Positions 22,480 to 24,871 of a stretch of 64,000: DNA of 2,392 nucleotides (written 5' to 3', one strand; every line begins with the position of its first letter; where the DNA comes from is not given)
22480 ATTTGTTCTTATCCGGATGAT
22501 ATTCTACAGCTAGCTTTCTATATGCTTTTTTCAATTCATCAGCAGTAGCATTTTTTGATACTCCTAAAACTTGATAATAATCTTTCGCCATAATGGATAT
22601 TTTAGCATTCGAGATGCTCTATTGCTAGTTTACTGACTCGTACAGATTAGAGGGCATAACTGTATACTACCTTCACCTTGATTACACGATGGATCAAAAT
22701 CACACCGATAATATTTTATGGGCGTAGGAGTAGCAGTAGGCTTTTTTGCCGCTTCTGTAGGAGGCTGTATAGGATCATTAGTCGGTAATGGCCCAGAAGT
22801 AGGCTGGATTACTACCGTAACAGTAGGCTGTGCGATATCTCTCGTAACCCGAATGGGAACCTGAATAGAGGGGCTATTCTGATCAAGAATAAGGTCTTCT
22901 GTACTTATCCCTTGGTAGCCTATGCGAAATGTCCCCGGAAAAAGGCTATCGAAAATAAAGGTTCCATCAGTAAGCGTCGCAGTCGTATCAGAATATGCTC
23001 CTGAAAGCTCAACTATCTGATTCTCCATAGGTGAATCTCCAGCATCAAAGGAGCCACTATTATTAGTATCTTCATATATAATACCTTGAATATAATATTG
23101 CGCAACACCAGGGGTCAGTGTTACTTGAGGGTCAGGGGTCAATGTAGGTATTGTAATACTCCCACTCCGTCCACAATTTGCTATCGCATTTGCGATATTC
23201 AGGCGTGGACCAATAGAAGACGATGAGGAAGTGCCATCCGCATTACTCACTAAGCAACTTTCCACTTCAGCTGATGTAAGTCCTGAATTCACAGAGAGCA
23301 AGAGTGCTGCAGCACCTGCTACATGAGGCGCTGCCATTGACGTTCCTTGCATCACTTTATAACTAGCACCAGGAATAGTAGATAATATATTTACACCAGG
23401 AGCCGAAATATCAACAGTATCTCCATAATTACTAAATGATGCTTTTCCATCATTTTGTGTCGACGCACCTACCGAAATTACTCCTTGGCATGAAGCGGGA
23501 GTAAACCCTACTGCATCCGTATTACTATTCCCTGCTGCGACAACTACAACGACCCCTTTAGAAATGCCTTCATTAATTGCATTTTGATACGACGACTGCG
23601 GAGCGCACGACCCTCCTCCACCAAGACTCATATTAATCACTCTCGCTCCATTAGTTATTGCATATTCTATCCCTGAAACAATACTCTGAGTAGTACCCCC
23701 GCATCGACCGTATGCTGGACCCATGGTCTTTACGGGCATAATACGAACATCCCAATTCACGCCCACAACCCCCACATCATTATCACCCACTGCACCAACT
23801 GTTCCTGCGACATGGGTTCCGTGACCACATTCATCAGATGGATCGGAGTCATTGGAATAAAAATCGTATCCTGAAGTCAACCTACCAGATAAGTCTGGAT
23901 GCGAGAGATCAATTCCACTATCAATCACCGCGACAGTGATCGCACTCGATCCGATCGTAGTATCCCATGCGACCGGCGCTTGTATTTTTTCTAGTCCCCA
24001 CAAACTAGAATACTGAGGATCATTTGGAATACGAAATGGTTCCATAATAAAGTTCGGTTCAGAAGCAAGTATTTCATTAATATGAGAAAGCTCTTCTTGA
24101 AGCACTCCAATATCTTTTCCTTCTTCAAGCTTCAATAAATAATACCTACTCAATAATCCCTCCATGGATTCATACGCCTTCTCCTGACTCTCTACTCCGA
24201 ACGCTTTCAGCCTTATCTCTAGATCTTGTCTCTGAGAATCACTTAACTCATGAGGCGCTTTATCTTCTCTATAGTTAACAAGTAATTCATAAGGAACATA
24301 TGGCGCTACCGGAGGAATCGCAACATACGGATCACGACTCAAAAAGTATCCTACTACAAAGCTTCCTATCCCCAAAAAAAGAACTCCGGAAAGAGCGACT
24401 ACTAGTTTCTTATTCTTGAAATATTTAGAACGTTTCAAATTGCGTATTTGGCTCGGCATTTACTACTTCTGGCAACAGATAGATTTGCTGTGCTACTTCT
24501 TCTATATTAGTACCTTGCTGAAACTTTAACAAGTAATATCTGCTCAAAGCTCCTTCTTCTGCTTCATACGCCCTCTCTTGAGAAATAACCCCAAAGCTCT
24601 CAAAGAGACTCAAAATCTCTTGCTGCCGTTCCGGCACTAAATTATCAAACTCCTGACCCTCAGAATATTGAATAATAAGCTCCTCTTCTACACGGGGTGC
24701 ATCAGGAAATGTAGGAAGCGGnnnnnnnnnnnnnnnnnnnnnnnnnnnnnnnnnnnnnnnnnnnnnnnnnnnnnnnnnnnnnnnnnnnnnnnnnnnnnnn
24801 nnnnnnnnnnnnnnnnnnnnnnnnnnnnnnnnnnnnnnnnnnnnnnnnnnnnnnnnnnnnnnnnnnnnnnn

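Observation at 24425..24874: Free-standing, membrane-anchored subtilisin-propeptide (I9) paralogue encoded immediately upstream of an S8 protease that has its own propeptide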

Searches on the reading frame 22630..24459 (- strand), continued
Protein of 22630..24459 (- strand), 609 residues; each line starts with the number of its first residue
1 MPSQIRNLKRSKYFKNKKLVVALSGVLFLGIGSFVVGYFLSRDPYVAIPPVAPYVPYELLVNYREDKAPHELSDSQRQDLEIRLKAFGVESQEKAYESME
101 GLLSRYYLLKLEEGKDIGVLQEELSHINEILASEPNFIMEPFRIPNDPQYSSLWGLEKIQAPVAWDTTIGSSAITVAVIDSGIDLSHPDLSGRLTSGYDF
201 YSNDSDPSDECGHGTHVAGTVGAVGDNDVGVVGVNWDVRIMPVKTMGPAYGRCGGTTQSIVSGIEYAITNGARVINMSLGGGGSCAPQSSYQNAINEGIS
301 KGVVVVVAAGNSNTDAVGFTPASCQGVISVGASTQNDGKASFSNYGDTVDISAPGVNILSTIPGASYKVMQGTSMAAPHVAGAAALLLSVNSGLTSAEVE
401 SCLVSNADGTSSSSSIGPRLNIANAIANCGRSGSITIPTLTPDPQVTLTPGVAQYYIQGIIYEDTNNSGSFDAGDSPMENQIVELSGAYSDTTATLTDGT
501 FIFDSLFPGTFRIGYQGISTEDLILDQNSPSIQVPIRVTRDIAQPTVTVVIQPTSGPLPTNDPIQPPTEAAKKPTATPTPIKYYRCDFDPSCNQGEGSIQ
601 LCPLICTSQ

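Call 76: search_protein_families(library=ncbifam, proteins=[window:22630-24459:-], max_evalue=0.001)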
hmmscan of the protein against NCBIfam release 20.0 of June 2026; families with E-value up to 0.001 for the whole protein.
window:22630-24459:- (609 aa): 9 families
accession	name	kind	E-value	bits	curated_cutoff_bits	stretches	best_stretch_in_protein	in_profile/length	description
TIGR03921.1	T7SS_mycosin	equivalog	3.5e-52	177.7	278.75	1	161-411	3-267/353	type VII secretion-associated serine protease mycosin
NF033595.1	denti_PrtP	equivalog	9.2e-35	120.3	300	2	266-417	333-488/606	dentilisin complex serine proteinase subunit PrtP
TIGR03895.1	protease_PatA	subfamily_domain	2.4e-19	69.5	421.05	1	213-391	1-180/606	PatA/PatG family cyanobactin maturation protease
NF051851.1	AtpSerPepEprS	equivalog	1e-16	60.2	1700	1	149-428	44-358/988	autotransporter serine peptidase EprS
NF049966.1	QH_SP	equivalog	3.8e-15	55.8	165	1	176-407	2-211/219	subtilisin-like serine protease QhpE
NF040553.1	SGO_0316_fam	subfamily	2.9e-12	45.1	1400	2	350-387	670-707/1486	SGO_0316/SGO_0317 family LPXTG-anchored serine peptidase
NF040809.1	germ_prot_CspBA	exception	9.6e-10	36.7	1250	1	321-389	399-474/1099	bifunctional germination protease/germinant receptor pseudoprotease CspBA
NF040808.2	CspC_non_triad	exception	3.7e-07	29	675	0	340-389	450-499/556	bile acid germinant receptor pseudoprotease CspC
NF042956.1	IteS_antiphage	equivalog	3.8e-06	25.5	900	1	173-321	256-403/747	S8 family anti-phage peptidase IteS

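Call 79: find_encoding_contigs(protein=P0147, flank=6000, max_places=1)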
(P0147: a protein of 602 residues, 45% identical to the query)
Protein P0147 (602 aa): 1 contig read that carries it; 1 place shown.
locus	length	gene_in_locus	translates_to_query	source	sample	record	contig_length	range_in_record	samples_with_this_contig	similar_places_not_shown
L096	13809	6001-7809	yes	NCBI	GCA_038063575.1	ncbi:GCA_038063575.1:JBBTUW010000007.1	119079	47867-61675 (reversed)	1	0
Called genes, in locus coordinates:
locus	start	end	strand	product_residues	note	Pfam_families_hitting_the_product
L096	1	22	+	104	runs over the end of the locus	PF18895:T4SS_pilin (weak)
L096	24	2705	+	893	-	-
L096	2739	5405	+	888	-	PF02861:Clp_N, PF23569:NBD_SMAX1, PF00004:AAA, PF17871:AAA_lid_9, PF00004:AAA, PF07724:AAA_2, PF07728:AAA_5, PF10431:ClpB_D2-small, +8 more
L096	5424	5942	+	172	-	-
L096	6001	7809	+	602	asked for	PF00082:Peptidase_S8, PF17210:SdrD_B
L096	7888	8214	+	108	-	-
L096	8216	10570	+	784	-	PF13401:AAA_22 (faint), PF17871:AAA_lid_9, PF00004:AAA (weak), PF07724:AAA_2, PF07728:AAA_5, PF10431:ClpB_D2-small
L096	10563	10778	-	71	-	PF07927:HicA_toxin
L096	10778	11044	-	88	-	PF15919:HicB_lk_antitox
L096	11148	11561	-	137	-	-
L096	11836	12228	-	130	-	-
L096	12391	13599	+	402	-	PF08529:NusA_N, PF13184:KH_NusA_1st, PF26594:KH_NusA_2nd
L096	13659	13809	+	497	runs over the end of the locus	PF00009:GTP_EFTU, PF00071:Ras, PF01926:MMR_HSR1, PF22042:EF-G_D2, PF11987:IF-2, PF03144:GTP_EFTU_D2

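Call 80: find_encoding_contigs(protein=P0159, flank=6000, max_places=1)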
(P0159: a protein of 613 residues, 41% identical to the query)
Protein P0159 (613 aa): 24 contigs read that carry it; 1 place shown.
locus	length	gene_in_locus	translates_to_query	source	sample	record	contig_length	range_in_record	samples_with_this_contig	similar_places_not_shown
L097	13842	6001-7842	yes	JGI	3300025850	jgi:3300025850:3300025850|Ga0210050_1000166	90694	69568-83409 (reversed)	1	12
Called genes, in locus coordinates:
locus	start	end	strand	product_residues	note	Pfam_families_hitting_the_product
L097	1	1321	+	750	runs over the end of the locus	-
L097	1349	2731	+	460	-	-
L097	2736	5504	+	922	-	PF02861:Clp_N, PF13191:AAA_16 (weak), PF00004:AAA, PF17871:AAA_lid_9, PF00004:AAA, PF07724:AAA_2, PF07728:AAA_5, PF10431:ClpB_D2-small, +8 more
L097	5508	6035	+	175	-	PF22148:Fervidolysin_NPro-like (faint)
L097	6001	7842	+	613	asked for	PF22148:Fervidolysin_NPro-like, PF00082:Peptidase_S8, PF13620:CarboxypepD_reg (faint)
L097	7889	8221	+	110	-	-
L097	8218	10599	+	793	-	PF00158:Sigma54_activat (faint), PF17871:AAA_lid_9, PF00004:AAA (weak), PF07724:AAA_2, PF07728:AAA_5, PF10431:ClpB_D2-small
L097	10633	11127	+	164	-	-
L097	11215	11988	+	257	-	-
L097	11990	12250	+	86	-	-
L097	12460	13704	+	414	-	-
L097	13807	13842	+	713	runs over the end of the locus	-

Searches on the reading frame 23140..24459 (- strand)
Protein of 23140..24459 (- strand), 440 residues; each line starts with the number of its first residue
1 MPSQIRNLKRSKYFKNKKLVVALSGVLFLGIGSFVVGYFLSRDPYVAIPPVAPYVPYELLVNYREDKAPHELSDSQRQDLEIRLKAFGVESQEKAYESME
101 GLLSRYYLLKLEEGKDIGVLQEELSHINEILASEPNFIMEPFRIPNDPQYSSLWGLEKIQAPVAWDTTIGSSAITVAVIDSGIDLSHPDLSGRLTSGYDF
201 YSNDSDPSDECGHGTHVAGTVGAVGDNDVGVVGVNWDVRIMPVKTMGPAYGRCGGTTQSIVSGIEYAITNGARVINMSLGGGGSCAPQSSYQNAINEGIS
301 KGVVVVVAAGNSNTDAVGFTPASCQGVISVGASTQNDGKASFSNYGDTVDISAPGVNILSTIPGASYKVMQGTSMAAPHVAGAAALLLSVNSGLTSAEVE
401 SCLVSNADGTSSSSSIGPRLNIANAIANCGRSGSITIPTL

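Call 65: predict_structure(alignment_id=A5)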
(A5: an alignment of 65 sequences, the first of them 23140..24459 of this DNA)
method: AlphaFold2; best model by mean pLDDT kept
length: 440 residues; sequences in the alignment: 65
mean_pLDDT: 92.9   pTM: 0.77
mean pLDDT of the five models: 92.9, 92.1, 92.0, 91.9, 91.6
residues with pLDDT >= 90: 369; 70-90: 44; 50-70: 17; < 50: 10
segments of 3 or more residues with pLDDT < 50: 434-440
pLDDT, mean of each block of 10 residues (from residue 1): 51 70 90 87 92 92 97 98 98 96 97 97 97 91 84 97 94 98 98 96 98 98 92 97 96 95 98 98 90 97 98 97 98 97 98 98 98 98 98 97 97 91 95 46
secondary structure, 60 per line:
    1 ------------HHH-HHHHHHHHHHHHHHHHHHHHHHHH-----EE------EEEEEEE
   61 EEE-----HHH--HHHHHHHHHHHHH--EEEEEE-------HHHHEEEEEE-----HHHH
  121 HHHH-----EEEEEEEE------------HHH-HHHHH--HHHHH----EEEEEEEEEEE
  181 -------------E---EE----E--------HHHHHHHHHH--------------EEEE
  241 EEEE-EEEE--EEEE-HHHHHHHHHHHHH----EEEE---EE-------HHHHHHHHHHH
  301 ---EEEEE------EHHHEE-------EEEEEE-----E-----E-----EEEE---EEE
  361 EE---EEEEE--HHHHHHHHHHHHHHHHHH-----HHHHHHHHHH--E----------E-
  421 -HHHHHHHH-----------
elements in order: H17-40 E54-63 H74-86 E89-94 H102-105 E106-111 H117-124 E130-137 H154-158 H161-165 E170-180 H213-222 E237-244 E246-249 E252-255 H257-269 E274-277 H290-300 E304-308 E328-333 E351-354 E358-362 E366-370 H373-390 H396-405 H422-429

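Call 68: fold_search(model_id=the predicted structure, library=pdb)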
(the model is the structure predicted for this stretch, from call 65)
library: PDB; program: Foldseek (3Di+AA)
matches with E <= 10: 1227; with E <= 0.001: 331
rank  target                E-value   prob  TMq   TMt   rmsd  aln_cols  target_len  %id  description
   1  3lpd                  1.5e-32  1.00  0.61  0.79   2.0       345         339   36  Crystal structure of a subtilisin-like protease (released 2010-12-08)
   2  3lpc                  1.5e-32  1.00  0.61  0.78   2.1       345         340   37  Crystal structure of a subtilisin-like protease (released 2010-12-08)
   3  7w2a_A                2.7e-32  1.00  0.62  0.76   2.2       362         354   37  gliadinase Bga1903 (released 2022-12-07)
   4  1thm                  3.6e-32  1.00  0.61  0.95   1.6       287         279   41  CRYSTAL STRUCTURE OF THERMITASE AT 1.4 ANGSTROMS RESOLUTION (released 1994-01-31)
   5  3ti7                  6.2e-32  1.00  0.61  0.79   2.4       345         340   36  Crystal structure of the basic protease BprV from the ovine footrot pathogen, Dichelobacter nodosus (released 2011-10-19)
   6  3vv3_A                1.1e-31  1.00  0.60  0.80   2.7       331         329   36  Crystal structure of deseasin MCP-01 from Pseudoalteromonas sp. SM9913 (released 2013-08-07)
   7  3lpa                  1.2e-31  1.00  0.61  0.79   2.0       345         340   37  Crystal structure of a subtilisin-like protease (released 2010-12-08)
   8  3ti9                  4.4e-31  1.00  0.62  0.79   1.7       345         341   36  Crystal structure of the basic protease BprB from the ovine footrot pathogen, Dichelobacter nodosus (released 2011-10-19)
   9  5yl7_A                5.9e-31  1.00  0.60  0.77   2.8       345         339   39  Proteases from Pseudoalteromonas arctica PAMC 21717 (Pro21717) (released 2018-01-31)
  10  1tec_E                2.1e-30  1.00  0.60  0.94   1.7       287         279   41  CRYSTALLOGRAPHIC REFINEMENT BY INCORPORATION OF MOLECULAR DYNAMICS. THE THERMOSTABLE SERINE PROTEASE THERMITASE COMPLE (released 1989-10-15)
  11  9g8v                  2.1e-30  1.00  0.60  0.73   3.5       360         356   37  StmPr1, Stenotrophomonas maltophilia Protease 1, 36 kDa alkine serine protease (released 2025-08-06)
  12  9grg                  3.3e-30  1.00  0.60  0.73   3.3       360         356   37  StmPr1, Stenotrophomonas maltophilia Protease 1, 36 kDa alkine serine protease in complex with PMSF (released 2025-08-06)
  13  9i67                  5.0e-30  1.00  0.59  0.73   3.5       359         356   37  StmPr1, Stenotrophomonas maltophilia Protease 1, 36 kDa alkine serine protease in complex with Chymostatin (released 2025-08-06)
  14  1dbi                  9.2e-30  1.00  0.59  0.94   1.6       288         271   44  CRYSTAL STRUCTURE OF A THERMOSTABLE SERINE PROTEASE (released 1999-11-18)
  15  1c3l                  1.7e-29  1.00  0.57  0.90   2.2       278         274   41  SUBTILISIN-CARLSBERG COMPLEXED WITH XENON (8 BAR) (released 1999-08-04)
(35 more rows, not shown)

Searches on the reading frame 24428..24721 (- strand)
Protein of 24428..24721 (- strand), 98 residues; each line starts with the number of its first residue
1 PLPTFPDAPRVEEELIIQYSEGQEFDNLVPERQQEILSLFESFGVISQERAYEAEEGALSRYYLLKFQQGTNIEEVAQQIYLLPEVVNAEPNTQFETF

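Call 24: search_solved_structures(query=A1, max_evalue=10, show_alignments=3)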
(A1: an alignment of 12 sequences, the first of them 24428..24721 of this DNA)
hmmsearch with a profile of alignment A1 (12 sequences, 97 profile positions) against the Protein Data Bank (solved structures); distinct sequences matched with E-value up to 10: 0.

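Call 27: find_homologous_proteins(query=A1, max_evalue=0.001)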
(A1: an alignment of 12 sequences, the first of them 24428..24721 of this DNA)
Query A1 (12 sequences) (98 aa, profile of the alignment): 18 proteins with E <= 0.001 among 1567 candidates.
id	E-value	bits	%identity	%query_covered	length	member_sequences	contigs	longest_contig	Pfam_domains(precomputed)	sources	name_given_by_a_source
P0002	5.3e-39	150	74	100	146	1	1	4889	-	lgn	-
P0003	1.8e-38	148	71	100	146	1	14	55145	-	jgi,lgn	-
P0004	6.5e-38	147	65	100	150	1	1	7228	-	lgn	-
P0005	1.2e-37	146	66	100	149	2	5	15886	-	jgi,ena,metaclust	metaclust:\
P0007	1.6e-37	145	69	100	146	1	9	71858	-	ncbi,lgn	-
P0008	4.8e-37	144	64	100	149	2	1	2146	-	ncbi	-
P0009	1.9e-36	142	67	100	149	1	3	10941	-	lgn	-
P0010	2.0e-36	142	63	100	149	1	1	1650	-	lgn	-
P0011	3.1e-36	141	63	100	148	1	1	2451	-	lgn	-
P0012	3.4e-36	141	63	100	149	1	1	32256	-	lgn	-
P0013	5.9e-36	140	63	100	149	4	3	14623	-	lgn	-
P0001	6.4e-35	137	100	100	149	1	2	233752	-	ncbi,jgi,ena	-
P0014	1.3e-33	133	65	100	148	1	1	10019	-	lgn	-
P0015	2.1e-33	132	62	100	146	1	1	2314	-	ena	-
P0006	5.3e-33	131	61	100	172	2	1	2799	-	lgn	-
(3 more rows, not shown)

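Call 31: find_related_loci(query=A1, collection=genome_contigs, flank=6000)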
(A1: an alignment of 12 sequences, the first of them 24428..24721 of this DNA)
Query A1 (98 aa) in genome_contigs; peptide patterns used: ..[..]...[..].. (x = any residue, [..] = any of these).
3 stretches matched a pattern, but none encodes a relative of the query by tblastn (E <= 1e-3).

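Call 33: search_protein_representatives(alignment_id=A2)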
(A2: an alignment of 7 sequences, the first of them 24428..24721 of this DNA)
Query: 7 sequences, 98 profile positions. Proteins with E-value up to 0.001 (for the whole library): 118; up to 1e-10: 36; up to 1e-30: 2. The best 118 are listed.
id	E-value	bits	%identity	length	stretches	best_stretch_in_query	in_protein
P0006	1.5e-42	159.7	-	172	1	1-98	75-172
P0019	8.4e-34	131.7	-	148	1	1-98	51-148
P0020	3.5e-22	94.5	-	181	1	1-98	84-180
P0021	2.3e-21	91.8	-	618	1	2-98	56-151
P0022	4.1e-20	87.8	-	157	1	3-95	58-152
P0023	3.1e-19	85.0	-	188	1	5-96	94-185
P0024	4.9e-19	84.3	-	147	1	2-96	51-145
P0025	3.5e-18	81.6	-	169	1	5-93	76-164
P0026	3.5e-18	81.6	-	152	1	5-98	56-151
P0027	4.3e-18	81.3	-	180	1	2-98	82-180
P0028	2.1e-17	79.1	-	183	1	5-95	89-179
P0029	7.8e-17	77.3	-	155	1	4-98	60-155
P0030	3.1e-16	75.4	-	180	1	6-94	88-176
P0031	4.6e-16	74.8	-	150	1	5-96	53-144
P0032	7.7e-16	74.1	-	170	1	2-94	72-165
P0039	2.7e-13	65.9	-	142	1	10-97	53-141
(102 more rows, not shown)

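Call 46: find_encoding_contigs(protein=P0023, flank=6000, max_places=2)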
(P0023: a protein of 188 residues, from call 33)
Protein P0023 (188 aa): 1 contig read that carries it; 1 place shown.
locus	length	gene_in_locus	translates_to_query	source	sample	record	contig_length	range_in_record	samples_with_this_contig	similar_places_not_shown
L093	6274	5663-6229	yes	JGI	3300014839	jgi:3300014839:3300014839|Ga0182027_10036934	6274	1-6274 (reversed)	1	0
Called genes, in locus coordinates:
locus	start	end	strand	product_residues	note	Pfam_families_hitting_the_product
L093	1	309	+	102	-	?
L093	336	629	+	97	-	PF18895:T4SS_pilin (weak)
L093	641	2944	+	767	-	-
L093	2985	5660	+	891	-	PF02861:Clp_N, PF13191:AAA_16 (weak), PF00004:AAA, PF17871:AAA_lid_9, PF07724:AAA_2, PF00004:AAA, PF07728:AAA_5, PF10431:ClpB_D2-small, +9 more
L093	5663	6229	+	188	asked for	PF22148:Fervidolysin_NPro-like (weak)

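Call 47: find_encoding_contigs(protein=P0039, flank=6000, max_places=2)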
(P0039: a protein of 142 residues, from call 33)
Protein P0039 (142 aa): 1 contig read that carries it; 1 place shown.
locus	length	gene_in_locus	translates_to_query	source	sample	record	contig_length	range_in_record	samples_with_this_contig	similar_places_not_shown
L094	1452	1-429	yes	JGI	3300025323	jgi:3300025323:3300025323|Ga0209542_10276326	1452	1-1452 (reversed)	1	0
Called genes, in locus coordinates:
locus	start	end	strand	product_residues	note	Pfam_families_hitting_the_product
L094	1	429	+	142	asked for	PF22148:Fervidolysin_NPro-like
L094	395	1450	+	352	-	?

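Call 49: find_encoding_contigs(protein=P0024, flank=7000, max_places=2)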
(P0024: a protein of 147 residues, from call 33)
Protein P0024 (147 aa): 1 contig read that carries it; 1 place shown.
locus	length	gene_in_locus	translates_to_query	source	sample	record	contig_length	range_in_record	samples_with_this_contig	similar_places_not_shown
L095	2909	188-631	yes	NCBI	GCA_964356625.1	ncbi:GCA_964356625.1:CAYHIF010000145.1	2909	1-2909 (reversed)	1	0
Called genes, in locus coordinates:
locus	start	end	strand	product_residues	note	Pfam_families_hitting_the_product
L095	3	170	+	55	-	?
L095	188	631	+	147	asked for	-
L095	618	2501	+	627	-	PF00082:Peptidase_S8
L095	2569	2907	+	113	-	?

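Call 50: find_encoding_contigs(protein=P0020, flank=7000, max_places=2)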
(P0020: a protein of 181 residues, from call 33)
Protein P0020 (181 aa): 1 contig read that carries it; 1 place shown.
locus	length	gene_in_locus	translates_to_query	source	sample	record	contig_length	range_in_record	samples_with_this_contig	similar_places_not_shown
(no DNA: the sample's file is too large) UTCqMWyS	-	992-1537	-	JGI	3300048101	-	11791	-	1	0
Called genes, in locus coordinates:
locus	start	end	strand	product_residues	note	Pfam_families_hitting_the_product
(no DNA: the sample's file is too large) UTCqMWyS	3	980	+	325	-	?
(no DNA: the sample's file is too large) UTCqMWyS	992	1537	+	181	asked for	PF22148:Fervidolysin_NPro-like (weak)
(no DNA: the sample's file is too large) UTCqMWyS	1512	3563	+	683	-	PF00082:Peptidase_S8, PF13620:CarboxypepD_reg (faint)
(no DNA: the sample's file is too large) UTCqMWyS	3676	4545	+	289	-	PF00226:DnaJ, PF01556:DnaJ_C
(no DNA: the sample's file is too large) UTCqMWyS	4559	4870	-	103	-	-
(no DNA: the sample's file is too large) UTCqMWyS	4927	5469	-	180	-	-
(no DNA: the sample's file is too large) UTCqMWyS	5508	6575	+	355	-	-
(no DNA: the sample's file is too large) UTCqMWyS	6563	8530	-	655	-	PF00694:Aconitase_C, PF00330:Aconitase, PF28406:AcnX_3rd (weak)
